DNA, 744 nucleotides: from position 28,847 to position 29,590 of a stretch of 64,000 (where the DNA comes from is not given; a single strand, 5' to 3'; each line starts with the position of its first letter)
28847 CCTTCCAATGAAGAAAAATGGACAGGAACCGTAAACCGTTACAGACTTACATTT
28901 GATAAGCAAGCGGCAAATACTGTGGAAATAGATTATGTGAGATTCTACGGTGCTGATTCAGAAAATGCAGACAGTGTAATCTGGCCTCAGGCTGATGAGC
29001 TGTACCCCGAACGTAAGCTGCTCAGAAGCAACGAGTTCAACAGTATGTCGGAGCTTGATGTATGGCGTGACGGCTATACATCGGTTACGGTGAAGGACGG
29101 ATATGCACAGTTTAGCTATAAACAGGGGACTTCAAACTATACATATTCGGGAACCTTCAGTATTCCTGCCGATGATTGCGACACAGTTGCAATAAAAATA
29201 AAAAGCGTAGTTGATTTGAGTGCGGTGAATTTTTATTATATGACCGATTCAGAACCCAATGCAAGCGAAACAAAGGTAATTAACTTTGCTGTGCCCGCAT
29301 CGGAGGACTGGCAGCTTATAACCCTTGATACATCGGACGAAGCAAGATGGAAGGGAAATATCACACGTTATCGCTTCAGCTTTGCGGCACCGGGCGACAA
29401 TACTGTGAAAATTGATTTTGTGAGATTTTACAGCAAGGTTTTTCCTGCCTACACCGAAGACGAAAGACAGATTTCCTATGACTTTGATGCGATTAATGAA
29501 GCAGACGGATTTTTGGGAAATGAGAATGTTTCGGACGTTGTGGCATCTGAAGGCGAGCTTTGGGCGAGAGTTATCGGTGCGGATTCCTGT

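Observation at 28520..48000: Recurrent unassigned ~130-160-aa module with a W-x-G-x-[ILV]-x-x-[ILY]-R ... V-x-ID-[YFS]-[IV] C-terminal signature (at least 8 copies in 4 proteins)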

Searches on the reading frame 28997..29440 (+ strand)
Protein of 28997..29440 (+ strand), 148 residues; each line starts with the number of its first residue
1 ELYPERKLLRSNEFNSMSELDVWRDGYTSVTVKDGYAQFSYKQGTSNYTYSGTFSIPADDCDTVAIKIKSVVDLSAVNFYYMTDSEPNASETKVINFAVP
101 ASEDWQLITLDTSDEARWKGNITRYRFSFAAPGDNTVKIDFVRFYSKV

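Call 11: search_solved_structures(query=A1, max_evalue=10, show_alignments=2)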
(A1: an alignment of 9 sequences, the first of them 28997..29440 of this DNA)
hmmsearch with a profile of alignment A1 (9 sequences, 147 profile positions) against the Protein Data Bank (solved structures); distinct sequences matched with E-value up to 10: 3.
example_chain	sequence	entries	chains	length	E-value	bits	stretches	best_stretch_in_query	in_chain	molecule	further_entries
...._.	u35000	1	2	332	0.75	13.1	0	16-93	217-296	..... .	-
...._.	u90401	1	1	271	0.81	13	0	16-93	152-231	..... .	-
5gyy_A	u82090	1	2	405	3.9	10.8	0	91-124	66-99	S-receptor kinase SRK9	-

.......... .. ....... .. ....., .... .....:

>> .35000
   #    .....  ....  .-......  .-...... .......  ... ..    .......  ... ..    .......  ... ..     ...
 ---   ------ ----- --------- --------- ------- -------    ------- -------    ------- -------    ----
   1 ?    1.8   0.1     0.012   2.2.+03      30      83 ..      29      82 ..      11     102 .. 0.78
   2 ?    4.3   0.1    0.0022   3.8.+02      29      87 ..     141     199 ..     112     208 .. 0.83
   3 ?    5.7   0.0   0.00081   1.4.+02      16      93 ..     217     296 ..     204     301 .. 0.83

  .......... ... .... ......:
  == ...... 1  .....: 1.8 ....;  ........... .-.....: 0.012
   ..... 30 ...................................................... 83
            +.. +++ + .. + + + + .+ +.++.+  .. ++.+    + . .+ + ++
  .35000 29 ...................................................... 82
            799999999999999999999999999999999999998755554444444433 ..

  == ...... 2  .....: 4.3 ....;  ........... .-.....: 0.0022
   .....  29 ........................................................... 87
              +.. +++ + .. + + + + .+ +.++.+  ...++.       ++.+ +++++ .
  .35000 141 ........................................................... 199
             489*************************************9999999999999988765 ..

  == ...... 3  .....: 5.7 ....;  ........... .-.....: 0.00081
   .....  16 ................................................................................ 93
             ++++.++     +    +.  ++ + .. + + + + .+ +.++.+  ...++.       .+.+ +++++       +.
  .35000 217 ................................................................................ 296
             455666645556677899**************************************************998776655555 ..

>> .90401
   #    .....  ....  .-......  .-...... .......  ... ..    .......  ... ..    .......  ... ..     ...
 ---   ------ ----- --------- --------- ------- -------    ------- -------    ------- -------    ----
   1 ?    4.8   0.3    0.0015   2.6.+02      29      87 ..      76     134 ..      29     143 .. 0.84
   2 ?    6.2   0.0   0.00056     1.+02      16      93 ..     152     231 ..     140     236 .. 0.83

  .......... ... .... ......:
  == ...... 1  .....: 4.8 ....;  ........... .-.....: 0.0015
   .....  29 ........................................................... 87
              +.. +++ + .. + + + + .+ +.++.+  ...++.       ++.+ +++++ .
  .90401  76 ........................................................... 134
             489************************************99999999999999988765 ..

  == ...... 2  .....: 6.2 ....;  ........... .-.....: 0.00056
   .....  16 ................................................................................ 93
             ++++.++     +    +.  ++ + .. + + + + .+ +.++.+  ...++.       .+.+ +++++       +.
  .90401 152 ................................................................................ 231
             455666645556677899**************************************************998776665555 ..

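Call 12: search_protein_families(library=pfam, alignment_id=A1, max_evalue=10)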
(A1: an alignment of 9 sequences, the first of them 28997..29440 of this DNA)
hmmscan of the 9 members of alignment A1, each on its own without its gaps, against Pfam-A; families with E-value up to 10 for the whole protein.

A. member 1, window:28997-29440:+ (148 aa): 1 family
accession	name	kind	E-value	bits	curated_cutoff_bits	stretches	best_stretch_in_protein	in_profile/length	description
PF19070.5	DUF5766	-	0.034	14.8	27.4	1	7-61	16-71/77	Family of unknown function (DUF5766)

B. families by the number of members that match (of 9 scanned): 5 families
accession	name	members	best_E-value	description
PF02035.20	Coagulin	1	0.018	Coagulin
PF24650.2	TT1_Tal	1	0.033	Tal, N-terminal tail tube TT1 domain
PF19070.5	DUF5766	1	0.034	Family of unknown function (DUF5766)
PF01105.29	EMP24_GP25L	1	0.11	emp24/gp25L/p24 family/GOLD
PF10528.15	GLEYA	1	0.15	GLEYA domain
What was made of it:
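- On CBM11 (Pfam PF03425): 0 of 9 window copies (call 12).
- On CBM4/CBM9/CBM22 (Pfam CBM_4_9, PF02018) and CBM6 (PF03422): Neither family is listed for the 9 window copies at E up to 10 (call 12).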

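Call 14: find_homologous_proteins(query=A1, max_evalue=0.001)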
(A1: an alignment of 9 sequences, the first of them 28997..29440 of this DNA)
Query A1 (9 sequences): 617 candidates shared short words with the query, none scored E <= 0.001.

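Call 21: predict_structure(alignment_id=A1)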
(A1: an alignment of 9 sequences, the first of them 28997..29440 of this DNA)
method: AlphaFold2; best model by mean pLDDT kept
length: 148 residues; sequences in the alignment: 9
mean_pLDDT: 91.8   pTM: 0.88
mean pLDDT of the five models: 91.8, 89.1, 89.0, 88.5, 88.5
residues with pLDDT >= 90: 112; 70-90: 30; 50-70: 6; < 50: 0
segments of 3 or more residues with pLDDT < 50: none
pLDDT, mean of each block of 10 residues (from residue 1): 92 93 78 94 85 96 97 92 92 93 97 94 93 87 96
secondary structure, 60 per line:
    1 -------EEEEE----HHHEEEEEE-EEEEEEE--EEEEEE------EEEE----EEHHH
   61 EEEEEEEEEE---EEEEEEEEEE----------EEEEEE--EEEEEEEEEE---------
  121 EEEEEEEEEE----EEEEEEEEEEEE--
elements in order: E8-12 E20-25 E27-33 E36-41 E48-51 E61-70 E74-83 E94-99 E102-111 E121-130 E135-146
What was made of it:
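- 28997..29440 (+): Module copy A2 (28442 protein, residues 186-333), subtype I. AlphaFold2 model with pLDDT 91.8, pTM 0.88 and 11 beta strands (call 21).
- On Galactose-binding-domain-like / beta-jelly-roll CBM fold class (Pfam clan GBD): The AlphaFold2 model has pLDDT 91.8 and 11 strands (call 21).
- The AlphaFold2 model of A2 has pLDDT 91.8, pTM 0.88 and 11 strands (call 21). The fold prediction is confident (call 21).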

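Call 23: fold_search(model_id=the predicted structure, library=pdb)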
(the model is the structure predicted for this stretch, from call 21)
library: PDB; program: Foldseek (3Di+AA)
matches with E <= 10: 1585; with E <= 0.001: 128
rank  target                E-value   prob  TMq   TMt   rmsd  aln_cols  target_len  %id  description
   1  1gwl_A                2.5e-06  1.00  0.61  0.64   3.8       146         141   13  Carbohydrate binding module family29 complexed with mannohexaose (released 2003-03-20)
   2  1v0a                  2.9e-06  1.00  0.61  0.54   5.1       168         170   15  Family 11 Carbohydrate-Binding Module of cellulosomal cellulase Lic26A-Cel5E of Clostridium thermocellum (released 2005-01-12)
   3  1gui_A                4.4e-06  1.00  0.59  0.56   6.3       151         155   15  CBM4 structure and function (released 2002-09-26)
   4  6r31_A                5.2e-06  1.00  0.57  0.51   5.6       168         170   16  Family 11 Carbohydrate-Binding Module from Clostridium thermocellum in complex with beta-1,3-1,4-mixed-linked tetrasac (released 2020-02-05)
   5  1gwk_A                5.4e-06  1.00  0.62  0.64   3.9       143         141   11  Carbohydrate binding module family29 (released 2003-03-20)
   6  1w90_B                8.3e-06  1.00  0.60  0.62   3.9       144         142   12  CBM29-2 mutant D114A: Probing the Mechanism of Ligand Recognition by Family 29 Carbohydrate Binding Modules (released 2005-03-18)
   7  1oh3_A                9.7e-06  1.00  0.59  0.62   4.1       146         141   14  E78R mutant of a carbohydrate binding module family 29 (released 2004-05-27)
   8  1w8w_B                1.0e-05  1.00  0.64  0.67   3.5       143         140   11  CBM29-2 mutant Y46A: Probing the Mechanism of Ligand Recognition by Family 29 Carbohydrate Binding Modules (released 2005-03-22)
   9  4bj0_A                1.0e-05  1.00  0.50  0.45   9.9       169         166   12  Xyloglucan binding module (CBM4-2 X2-L110F) in complex with branched xyloses (released 2014-04-23)
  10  1gwm_A                1.1e-05  1.00  0.63  0.62   3.2       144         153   11  Carbohydrate binding module family29 complexed with glucohexaose (released 2003-03-20)
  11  1gwk_B                1.2e-05  1.00  0.62  0.63   3.8       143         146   11  Carbohydrate binding module family29 (released 2003-03-20)
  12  1w90_A                1.3e-05  1.00  0.64  0.63   3.6       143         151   11  CBM29-2 mutant D114A: Probing the Mechanism of Ligand Recognition by Family 29 Carbohydrate Binding Modules (released 2005-03-18)
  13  1w8w_A                1.3e-05  1.00  0.64  0.65   3.6       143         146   11  CBM29-2 mutant Y46A: Probing the Mechanism of Ligand Recognition by Family 29 Carbohydrate Binding Modules (released 2005-03-22)
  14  1w8u_A                1.3e-05  1.00  0.59  0.61   3.3       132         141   12  CBM29-2 mutant D83A complexed with mannohexaose: Probing the Mechanism of Ligand Recognition by Family 29 Carbohydrate (released 2005-03-22)
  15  1w8t_A                1.4e-05  1.00  0.62  0.65   3.8       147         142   12  CBM29-2 mutant K74A complexed with cellulohexaose: Probing the Mechanism of Ligand Recognition by Family 29 Carbohydra (released 2005-03-22)
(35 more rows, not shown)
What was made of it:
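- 28997..29440 (+): Foldseek matches CBM29, CBM11 and CBM4 at TM about 0.6 (call 23).
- On Galactose-binding-domain-like / beta-jelly-roll CBM fold class (Pfam clan GBD): 128 PDB matches at E 0.001 or better; the 50 listed are mostly CBMs, with ephrin ligand-binding domains and a MAM domain among them (call 23).
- On CBM29: The fold matches at TM 0.61-0.64 but with 11-14% identity (call 23).
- Closest known: CtCBM11. Same: Second-best fold match, at E 2.9e-6 and TM 0.61 (call 23).
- Its best PDB folds are all carbohydrate-binding modules: CBM29, CBM11, CBM4, CBM86, CBM8 and CBM6, at E 2.5e-6 to 1e-4 and TM 0.5-0.64 (call 23). The top fold matches are CBM29, CBM11 and CBM4 (call 23).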

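Call 24: search_protein_representatives(alignment_id=A1)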
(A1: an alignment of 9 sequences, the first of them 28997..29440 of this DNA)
Query: 9 sequences, 147 profile positions. Proteins with E-value up to 0.001 (for the whole library): 3316; up to 1e-10: 1278; up to 1e-30: 191. The best 150 are listed.
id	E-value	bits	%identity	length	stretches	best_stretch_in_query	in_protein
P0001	3.0e-134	458.9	-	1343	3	2-147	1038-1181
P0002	7.9e-95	331.0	-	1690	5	5-143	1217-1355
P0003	3.4e-88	309.5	-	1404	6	7-145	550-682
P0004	6.8e-83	292.3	-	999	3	2-144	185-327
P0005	2.9e-82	290.3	-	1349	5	5-143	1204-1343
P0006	6.3e-80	282.7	-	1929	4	6-141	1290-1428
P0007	7.0e-80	282.5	-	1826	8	10-143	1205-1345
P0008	2.1e-76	271.2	-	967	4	8-145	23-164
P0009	3.6e-72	257.5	-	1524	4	9-142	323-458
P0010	7.3e-72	256.5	-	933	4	8-141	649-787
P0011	5.4e-71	253.7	-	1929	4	9-142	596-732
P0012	7.5e-70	250.0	-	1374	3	3-143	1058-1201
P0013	2.9e-69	248.1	-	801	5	10-140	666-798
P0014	3.1e-69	248.0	-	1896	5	7-144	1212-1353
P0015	1.9e-67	242.2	-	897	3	4-143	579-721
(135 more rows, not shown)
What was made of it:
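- The 150 best hits each carry 2-8 copies by the search's own count (call 24).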

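Call 29: search_protein_families(library=pfam, alignment_id=A2, max_evalue=0.001)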
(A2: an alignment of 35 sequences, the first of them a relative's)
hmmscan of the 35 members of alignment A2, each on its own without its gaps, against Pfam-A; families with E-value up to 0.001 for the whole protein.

A. member 1, P0002 (1690 aa): 3 families
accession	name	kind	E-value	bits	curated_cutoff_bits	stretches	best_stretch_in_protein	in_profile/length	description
PF00395.25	SLH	-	1.1e-32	112.1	20.8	3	1498-1540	1-44/44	S-layer homology domain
PF00041.27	fn3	-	2.5e-09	37.6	25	1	1372-1443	4-75/84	Fibronectin type III domain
PF16893.11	fn3_2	-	0.00026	21.5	27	1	1369-1435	3-72/89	Fibronectin type III domain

B. families by the number of members that match (of 35 scanned): 36 families (the first 25 are shown)
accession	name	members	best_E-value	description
PF14307.12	Glyco_tran_WbsX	15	1.1e-16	Glycosyltransferase WbsX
PF07833.16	Cu_amine_oxidN1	14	5.5e-32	Copper amine oxidase N-terminal domain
PF00395.25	SLH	8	8.4e-34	S-layer homology domain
PF02368.24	Big_2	5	2.8e-25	Bacterial Ig-like domain (group 2)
PF22585.3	Sialidase-like_CBM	4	1.4e-08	Sialidase-like, CBM domain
PF22633.2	F5_F8_type_C_2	3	9.2e-10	NedA-like, galactose-binding domain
PF13472.12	Lipase_GDSL_2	2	3.1e-14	GDSL-like Lipase/Acylhydrolase family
PF00754.31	F5_F8_type_C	2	1.2e-13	F5/8 type C domain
PF02018.23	CBM_4_9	2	7.9e-13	Carbohydrate binding domain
PF00041.27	fn3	2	2.5e-09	Fibronectin type III domain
PF00884.28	Sulfatase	1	2.7e-58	Sulfatase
PF09479.16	Flg_new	1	1.3e-33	Listeria-Bacteroides repeat domain (List_Bact_rpt)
PF03629.24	SASA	1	1.4e-22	Carbohydrate esterase, sialic acid-specific acetylesterase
PF00150.24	Cellulase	1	5.1e-21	Cellulase (glycosyl hydrolase family 5)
PF16347.10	SGSH_C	1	1.2e-20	N-sulphoglucosamine sulphohydrolase, C-terminal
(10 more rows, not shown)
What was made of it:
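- Closest known: CBM4/CBM22-type and CBM86 modules. Different: CBM_4_9 does appear in 2 of 35 full-length carriers (call 29).
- Partner domains are carbohydrate-active or anchoring: WbsX/GH99-like, GH5, sulfatase, GDSL, SASA, heparinase II/III, SLH and Por_Secre_tail (call 29).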

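Call 37: search_solved_structures(query=A3, max_evalue=10, show_alignments=3)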
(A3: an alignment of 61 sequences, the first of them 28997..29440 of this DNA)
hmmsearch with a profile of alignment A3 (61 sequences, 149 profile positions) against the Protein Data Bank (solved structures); distinct sequences matched with E-value up to 10: 4.
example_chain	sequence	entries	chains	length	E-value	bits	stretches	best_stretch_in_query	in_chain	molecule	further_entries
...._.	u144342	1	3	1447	2.5e-10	43.8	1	8-144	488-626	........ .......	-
6xqf_A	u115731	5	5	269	0.19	14.9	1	4-43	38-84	GH16 family protein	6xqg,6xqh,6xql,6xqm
6xof_A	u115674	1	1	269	0.19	14.9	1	4-43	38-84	GH16 family protein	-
8tum_e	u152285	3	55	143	0.54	13.5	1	31-105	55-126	Type IV major pilin protein PilA | Pilin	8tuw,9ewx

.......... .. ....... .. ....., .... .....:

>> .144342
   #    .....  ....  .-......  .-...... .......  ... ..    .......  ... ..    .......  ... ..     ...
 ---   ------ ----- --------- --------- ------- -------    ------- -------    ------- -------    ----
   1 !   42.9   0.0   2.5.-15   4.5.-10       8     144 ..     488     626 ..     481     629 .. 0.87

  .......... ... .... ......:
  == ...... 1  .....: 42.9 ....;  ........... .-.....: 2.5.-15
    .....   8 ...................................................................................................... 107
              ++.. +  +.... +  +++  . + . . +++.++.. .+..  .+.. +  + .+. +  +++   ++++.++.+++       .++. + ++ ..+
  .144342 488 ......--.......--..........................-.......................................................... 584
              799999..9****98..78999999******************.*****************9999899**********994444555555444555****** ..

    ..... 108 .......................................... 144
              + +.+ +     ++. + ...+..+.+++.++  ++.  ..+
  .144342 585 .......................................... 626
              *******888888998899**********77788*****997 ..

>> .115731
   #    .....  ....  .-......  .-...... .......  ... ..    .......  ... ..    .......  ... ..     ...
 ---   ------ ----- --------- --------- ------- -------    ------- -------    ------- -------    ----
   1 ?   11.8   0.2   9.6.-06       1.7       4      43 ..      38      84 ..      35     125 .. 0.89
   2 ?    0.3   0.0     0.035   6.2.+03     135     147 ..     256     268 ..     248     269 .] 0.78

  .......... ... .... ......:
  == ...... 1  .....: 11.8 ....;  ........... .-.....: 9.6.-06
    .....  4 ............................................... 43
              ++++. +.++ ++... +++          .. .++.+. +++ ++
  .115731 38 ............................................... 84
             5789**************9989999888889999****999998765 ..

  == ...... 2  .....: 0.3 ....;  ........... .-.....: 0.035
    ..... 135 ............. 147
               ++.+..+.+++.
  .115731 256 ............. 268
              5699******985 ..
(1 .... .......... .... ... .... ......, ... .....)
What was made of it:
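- On R4C megatron 'carbohydrate-binding domain' type (PDB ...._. 482-629): hmmsearch of alignment A3 against PDB sequences gives E 2.5e-10 and 43.8 bits for residues 488-626 (call 37).
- On CBM29: The PDB sequence-profile search does not find it (call 37).
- Closest known: 'Carbohydrate-binding domain'. Same: The F at the start and the EGW, DP, YxxT and W...R-x-D motifs line up (call 37).
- Closest known: 'Carbohydrate-binding domain'. Different: The invariant Asp of the I-D-Y-I motif is His there (call 37).
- R4C megatron residues 488-626 match at E 2.5e-10 (call 37). The PDB profile search finds no solved CBM, only the phage domain (call 37).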

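Call 38: search_protein_families(library=pfam, alignment_id=A3, max_evalue=1)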
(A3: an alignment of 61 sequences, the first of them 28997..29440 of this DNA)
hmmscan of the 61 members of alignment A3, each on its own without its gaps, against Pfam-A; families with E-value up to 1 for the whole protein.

A. member 1, window:28997-29440:+ (148 aa): 1 family
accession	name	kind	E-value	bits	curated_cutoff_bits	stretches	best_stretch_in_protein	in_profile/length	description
PF19070.5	DUF5766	-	0.034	14.8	27.4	1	7-61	16-71/77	Family of unknown function (DUF5766)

B. families by the number of members that match (of 61 scanned): 38 families (the first 25 are shown)
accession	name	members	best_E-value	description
PF03944.20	Endotoxin_C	2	0.00053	delta endotoxin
PF20597.4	pAdhesive_15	1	0.00077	Putative Ice-binding-like adhesive domain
PF23031.1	GBD_ELAPOR1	1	0.00087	ELAPOR1-like, galactose binding domain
PF04283.17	CheF-arch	1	0.0033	Chemotaxis signal transduction system protein F from archaea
PF22925.3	TS_C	1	0.005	Trans-sialidase, C-terminal domain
PF03425.19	CBM_11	1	0.014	Carbohydrate binding domain (family 11)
PF02035.20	Coagulin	1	0.018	Coagulin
PF20785.2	MACPF_D3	1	0.022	MACPF protein, D3 domain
PF04619.18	Adhesin_Dr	1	0.023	Dr-family adhesin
PF21253.3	Mann_GBD_bact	1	0.024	Mannanase, galactose-binding domain-like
PF24650.2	TT1_Tal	1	0.033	Tal, N-terminal tail tube TT1 domain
PF19070.5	DUF5766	1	0.034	Family of unknown function (DUF5766)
PF19077.6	Big_13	1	0.035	Bacterial Ig-like domain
PF10916.13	DUF2712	1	0.036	Protein of unknown function (DUF2712)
PF21233.3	RIOX1_C_WH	1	0.038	Ribosomal oxygenase 1, C-terminal winged helix domain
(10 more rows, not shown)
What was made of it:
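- On Galactose-binding-domain-like / beta-jelly-roll CBM fold class (Pfam clan GBD): Weak Pfam hits to Endotoxin_C, GBD_ELAPOR1, CBM_11 and Mann_GBD_bact (call 38).
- On CBM11 (Pfam PF03425): 1 of 61 family instances, at E 0.014 (call 38).
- Individual family members hit Endotoxin_C, GBD_ELAPOR1, CBM_11 and Mann_GBD_bact weakly in Pfam (call 38). One of 61 instances touches Pfam CBM_11 at E 0.014 (call 38).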

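Call 44: find_homologous_proteins(query=A3, max_evalue=0.00001)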
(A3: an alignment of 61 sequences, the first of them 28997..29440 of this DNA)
Query A3 (61 sequences): 702 candidates shared short words with the query, none scored E <= 0.00001.

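Call 54: fold_search(model_id=the predicted structure, library=viral)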
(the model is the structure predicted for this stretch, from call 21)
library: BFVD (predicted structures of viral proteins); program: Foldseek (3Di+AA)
matches with E <= 10: 1925; with E <= 0.001: 189
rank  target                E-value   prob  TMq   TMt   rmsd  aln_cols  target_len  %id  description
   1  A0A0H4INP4            6.5e-07  1.00  0.76  0.16   3.1       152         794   18  Straight fiber protein PB4 spike domain-containing protein [Pseudoalteromonas phage H101]
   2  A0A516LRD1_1          9.4e-07  1.00  0.72  0.14   2.8       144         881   13  (no name in the UniProt tables at hand)
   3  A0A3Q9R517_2          2.3e-06  1.00  0.66  0.14   4.2       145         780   15  (no name in the UniProt tables at hand)
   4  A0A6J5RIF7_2          3.9e-06  1.00  0.76  0.12   3.0       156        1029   15  Tip attachment protein J central straight fiber domain-containing protein [uncultured Caudovirales phage]
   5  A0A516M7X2            5.3e-06  1.00  0.59  0.60   4.7       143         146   12  (no name in the UniProt tables at hand)
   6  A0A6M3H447            5.6e-06  1.00  0.67  0.09   4.2       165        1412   17  (no name in the UniProt tables at hand)
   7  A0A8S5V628            5.6e-06  1.00  0.58  0.30   5.9       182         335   12  Tail protein [Siphoviridae sp. ctdd214]
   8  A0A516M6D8            8.5e-06  1.00  0.70  0.20   3.4       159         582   15  (no name in the UniProt tables at hand)
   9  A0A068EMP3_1          8.5e-06  1.00  0.66  0.11   4.2       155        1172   12  Putative tail protein [Bacillus phage CP-51]
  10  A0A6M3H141            9.4e-06  1.00  0.59  0.08   4.7       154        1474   13  (no name in the UniProt tables at hand)
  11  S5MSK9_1              9.9e-06  1.00  0.60  0.09   4.4       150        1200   14  Tail fiber protein [Bacillus phage JL]
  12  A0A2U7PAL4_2          1.1e-05  1.00  0.65  0.11   3.3       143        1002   16  (no name in the UniProt tables at hand)
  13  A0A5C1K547            1.4e-05  1.00  0.48  0.19   9.6       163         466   12  (no name in the UniProt tables at hand)
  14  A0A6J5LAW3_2          1.5e-05  1.00  0.49  0.09   4.9       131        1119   14  Uncharacterized protein [uncultured Caudovirales phage]
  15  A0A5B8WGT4            1.8e-05  1.00  0.64  0.27   4.3       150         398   14  Esterase [Arthrobacter phage Qui]
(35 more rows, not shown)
